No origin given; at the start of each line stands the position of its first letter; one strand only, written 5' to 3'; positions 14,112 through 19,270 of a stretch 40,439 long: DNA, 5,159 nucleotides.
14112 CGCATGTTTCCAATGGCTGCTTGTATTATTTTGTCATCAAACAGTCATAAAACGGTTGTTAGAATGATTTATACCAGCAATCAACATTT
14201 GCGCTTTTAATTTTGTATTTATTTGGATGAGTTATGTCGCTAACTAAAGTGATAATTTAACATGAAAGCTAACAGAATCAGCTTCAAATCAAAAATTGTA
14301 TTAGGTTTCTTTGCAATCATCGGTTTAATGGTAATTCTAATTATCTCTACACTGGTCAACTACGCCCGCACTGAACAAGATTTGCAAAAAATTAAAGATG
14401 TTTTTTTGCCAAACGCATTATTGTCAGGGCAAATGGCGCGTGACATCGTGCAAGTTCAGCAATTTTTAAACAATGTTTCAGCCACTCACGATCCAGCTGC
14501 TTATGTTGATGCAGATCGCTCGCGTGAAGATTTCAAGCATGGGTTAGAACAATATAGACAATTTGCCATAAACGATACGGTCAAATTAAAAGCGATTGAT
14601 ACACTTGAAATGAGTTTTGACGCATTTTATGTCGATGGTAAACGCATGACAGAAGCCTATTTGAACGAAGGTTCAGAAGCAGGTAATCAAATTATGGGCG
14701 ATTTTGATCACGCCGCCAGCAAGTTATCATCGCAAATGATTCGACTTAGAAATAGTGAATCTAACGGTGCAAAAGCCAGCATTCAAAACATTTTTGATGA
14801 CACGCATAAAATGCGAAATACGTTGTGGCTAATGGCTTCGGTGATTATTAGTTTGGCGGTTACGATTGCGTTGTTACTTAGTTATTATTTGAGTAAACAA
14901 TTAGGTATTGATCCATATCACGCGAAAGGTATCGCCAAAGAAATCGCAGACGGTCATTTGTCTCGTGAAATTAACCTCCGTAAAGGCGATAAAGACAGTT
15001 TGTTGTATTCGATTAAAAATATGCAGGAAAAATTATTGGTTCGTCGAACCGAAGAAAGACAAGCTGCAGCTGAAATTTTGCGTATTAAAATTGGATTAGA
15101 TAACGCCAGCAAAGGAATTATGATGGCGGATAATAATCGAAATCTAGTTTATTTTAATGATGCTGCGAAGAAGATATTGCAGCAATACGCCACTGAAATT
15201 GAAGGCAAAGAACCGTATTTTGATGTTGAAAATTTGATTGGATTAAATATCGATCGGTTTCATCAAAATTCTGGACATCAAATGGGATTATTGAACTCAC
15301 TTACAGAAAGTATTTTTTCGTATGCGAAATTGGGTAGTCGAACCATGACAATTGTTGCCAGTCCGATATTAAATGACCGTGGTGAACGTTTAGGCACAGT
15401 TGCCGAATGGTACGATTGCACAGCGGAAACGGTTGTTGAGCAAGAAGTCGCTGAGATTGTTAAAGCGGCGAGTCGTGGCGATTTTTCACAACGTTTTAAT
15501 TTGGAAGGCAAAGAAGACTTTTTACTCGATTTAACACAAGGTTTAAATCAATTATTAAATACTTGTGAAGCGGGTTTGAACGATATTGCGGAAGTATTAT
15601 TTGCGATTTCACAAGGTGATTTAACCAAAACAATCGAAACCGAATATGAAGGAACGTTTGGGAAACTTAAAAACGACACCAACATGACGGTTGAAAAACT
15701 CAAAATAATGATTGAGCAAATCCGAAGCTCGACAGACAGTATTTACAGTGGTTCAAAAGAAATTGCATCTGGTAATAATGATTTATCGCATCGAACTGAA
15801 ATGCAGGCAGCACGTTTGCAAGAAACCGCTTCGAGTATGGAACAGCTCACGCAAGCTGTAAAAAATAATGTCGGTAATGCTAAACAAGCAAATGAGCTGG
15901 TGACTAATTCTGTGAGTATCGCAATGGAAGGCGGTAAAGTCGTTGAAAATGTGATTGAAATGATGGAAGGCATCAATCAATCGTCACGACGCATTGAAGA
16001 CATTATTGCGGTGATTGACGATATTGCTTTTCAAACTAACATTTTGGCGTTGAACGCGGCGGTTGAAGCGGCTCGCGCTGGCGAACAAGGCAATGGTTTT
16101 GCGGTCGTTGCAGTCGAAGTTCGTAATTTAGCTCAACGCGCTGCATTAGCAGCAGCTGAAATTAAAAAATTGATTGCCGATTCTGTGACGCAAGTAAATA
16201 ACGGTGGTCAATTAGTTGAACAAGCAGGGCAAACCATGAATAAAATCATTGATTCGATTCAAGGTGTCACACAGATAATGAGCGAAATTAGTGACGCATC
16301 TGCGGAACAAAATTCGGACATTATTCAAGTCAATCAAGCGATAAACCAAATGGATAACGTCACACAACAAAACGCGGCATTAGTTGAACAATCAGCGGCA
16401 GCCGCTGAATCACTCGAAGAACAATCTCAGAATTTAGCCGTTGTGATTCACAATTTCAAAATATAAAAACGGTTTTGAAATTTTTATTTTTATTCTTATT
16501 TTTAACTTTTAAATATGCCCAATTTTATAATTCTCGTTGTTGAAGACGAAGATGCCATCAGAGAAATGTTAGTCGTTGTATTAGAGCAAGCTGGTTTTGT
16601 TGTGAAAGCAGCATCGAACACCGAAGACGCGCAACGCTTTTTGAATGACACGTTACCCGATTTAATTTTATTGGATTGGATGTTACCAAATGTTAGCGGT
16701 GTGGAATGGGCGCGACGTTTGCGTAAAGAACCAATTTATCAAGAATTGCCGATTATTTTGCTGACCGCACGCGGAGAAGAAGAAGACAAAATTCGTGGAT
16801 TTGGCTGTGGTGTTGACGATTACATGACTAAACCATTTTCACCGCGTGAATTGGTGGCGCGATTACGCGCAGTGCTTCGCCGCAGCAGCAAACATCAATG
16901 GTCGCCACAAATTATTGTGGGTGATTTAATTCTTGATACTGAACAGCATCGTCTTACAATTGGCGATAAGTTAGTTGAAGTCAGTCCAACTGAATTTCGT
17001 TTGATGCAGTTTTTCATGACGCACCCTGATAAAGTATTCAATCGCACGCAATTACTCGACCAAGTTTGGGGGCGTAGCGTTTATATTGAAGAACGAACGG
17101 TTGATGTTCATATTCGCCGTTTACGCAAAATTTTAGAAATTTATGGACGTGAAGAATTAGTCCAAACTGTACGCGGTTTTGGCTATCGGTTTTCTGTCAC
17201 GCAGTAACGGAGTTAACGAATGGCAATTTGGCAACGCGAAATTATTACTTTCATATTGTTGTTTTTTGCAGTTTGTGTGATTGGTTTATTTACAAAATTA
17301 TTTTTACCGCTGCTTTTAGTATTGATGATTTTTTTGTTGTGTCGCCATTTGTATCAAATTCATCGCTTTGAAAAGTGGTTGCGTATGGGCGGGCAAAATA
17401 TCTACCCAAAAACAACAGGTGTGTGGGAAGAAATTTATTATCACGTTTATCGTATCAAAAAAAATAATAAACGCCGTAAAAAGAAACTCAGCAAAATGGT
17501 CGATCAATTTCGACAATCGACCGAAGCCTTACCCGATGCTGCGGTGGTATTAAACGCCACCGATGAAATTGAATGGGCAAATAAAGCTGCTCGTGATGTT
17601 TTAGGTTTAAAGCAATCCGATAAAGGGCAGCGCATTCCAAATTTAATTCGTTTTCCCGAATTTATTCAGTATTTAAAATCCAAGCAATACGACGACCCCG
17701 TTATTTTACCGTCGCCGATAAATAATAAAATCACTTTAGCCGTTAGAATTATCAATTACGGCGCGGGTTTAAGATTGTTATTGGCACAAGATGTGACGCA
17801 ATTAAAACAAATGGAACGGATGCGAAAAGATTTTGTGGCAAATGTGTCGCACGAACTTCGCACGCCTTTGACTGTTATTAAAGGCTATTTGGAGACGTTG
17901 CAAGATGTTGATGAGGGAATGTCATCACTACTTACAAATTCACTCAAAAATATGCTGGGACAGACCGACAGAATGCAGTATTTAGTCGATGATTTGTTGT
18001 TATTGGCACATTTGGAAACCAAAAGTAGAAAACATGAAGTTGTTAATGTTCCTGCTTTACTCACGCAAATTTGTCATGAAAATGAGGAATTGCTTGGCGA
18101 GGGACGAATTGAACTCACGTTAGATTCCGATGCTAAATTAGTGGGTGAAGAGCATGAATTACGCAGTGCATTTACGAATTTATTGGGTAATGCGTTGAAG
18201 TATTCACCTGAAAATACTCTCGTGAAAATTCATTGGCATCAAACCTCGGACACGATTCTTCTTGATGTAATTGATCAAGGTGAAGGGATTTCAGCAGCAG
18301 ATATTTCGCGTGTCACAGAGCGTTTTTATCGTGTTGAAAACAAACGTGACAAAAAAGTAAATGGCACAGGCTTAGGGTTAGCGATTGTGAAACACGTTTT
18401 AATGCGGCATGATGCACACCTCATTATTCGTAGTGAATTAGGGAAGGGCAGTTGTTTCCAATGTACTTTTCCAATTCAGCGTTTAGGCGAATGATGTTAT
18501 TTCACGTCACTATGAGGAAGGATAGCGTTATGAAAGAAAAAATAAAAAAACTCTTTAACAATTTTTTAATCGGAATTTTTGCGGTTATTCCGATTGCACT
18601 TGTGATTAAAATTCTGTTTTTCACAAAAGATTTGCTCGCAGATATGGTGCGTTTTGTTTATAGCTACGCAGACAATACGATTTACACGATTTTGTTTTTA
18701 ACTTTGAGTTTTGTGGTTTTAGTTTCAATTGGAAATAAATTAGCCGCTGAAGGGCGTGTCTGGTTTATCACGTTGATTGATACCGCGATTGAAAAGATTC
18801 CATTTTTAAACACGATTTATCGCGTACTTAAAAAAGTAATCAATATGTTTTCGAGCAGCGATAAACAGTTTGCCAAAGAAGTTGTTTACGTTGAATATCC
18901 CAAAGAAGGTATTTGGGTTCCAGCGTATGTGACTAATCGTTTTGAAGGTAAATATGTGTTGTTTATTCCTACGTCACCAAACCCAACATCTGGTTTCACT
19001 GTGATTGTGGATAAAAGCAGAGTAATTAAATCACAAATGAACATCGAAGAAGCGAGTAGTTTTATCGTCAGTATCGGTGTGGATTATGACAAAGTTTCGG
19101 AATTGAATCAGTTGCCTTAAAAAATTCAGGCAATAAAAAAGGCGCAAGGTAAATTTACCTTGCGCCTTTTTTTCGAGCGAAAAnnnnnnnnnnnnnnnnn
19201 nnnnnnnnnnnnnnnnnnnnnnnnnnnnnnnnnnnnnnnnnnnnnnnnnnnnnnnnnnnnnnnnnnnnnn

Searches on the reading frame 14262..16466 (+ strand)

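Call 22: search_protein_families(library=pfam, proteins=[window:14262-16466:+], max_evalue=0.00001)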
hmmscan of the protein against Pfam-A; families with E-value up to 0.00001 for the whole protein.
window:14262-16466:+ (734 aa): 2 families
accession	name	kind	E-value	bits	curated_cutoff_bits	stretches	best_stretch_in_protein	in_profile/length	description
PF00015.26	MCPsignal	-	2.8e-50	171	34.6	1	545-701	2-172/172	Methyl-accepting chemotaxis protein (MCP) signalling domain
PF18947.5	HAMP_2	-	7.9e-13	48.6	24.3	1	423-478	8-63/67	HAMP domain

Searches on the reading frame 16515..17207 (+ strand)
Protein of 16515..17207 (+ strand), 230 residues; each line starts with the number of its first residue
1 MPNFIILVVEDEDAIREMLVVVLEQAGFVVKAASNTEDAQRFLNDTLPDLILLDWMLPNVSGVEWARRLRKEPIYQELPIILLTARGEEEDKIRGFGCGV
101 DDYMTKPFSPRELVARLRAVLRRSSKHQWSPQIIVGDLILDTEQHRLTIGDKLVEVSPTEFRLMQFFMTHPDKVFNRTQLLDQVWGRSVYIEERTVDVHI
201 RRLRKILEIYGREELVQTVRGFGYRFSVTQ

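Call 22: search_protein_families(library=pfam, proteins=[window:16515-17207:+], max_evalue=0.00001)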
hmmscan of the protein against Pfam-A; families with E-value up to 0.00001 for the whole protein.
window:16515-17207:+ (230 aa): 2 families
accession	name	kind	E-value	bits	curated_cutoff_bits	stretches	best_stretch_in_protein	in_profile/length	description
PF00072.30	Response_reg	-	1.3e-28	99.9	30.2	1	6-117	1-110/111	Response regulator receiver domain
PF00486.34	Trans_reg_C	-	4.1e-26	91.3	26.2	1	153-226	3-77/77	Transcriptional regulatory protein, C terminal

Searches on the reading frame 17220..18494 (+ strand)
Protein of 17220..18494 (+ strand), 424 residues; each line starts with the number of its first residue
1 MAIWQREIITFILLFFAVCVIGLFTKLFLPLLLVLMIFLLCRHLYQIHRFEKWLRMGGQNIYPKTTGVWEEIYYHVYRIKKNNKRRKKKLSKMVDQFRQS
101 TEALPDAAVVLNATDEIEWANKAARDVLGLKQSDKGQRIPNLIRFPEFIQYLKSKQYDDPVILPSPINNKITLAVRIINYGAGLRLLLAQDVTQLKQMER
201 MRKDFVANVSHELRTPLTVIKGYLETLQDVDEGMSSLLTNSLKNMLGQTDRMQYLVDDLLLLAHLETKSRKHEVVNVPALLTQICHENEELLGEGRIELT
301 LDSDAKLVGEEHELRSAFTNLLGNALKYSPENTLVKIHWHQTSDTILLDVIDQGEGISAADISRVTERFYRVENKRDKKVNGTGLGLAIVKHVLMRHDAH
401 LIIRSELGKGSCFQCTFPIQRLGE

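Call 22: search_protein_families(library=pfam, proteins=[window:17220-18494:+], max_evalue=0.00001)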
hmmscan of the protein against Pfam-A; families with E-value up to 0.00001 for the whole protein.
window:17220-18494:+ (424 aa): 4 families
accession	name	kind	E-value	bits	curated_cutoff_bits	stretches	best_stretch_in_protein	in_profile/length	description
PF02518.31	HATPase_c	-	1.2e-23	84.1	26.4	1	310-420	2-110/111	Histidine kinase-, DNA gyrase B-, and HSP90-like ATPase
PF11808.13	PhoR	-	4e-23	82.1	27.1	1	4-88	2-86/86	Phosphate regulon sensor protein PhoR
PF00512.31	HisKA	-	9.5e-19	67.7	26.9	1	201-267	1-65/66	His Kinase A (phospho-acceptor) domain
PF13188.13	PAS_8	-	8e-06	26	21.8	0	96-145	2-53/65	PAS domain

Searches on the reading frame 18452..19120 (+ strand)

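Call 22: search_protein_families(library=pfam, proteins=[window:18452-19120:+], max_evalue=0.00001)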
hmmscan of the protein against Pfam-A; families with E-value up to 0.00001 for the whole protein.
window:18452-19120:+ (222 aa): 1 family
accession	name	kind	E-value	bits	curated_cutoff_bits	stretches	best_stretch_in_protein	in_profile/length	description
PF04367.18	DUF502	-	4.8e-18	65.5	23.8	1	88-180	5-107/107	Protein of unknown function (DUF502)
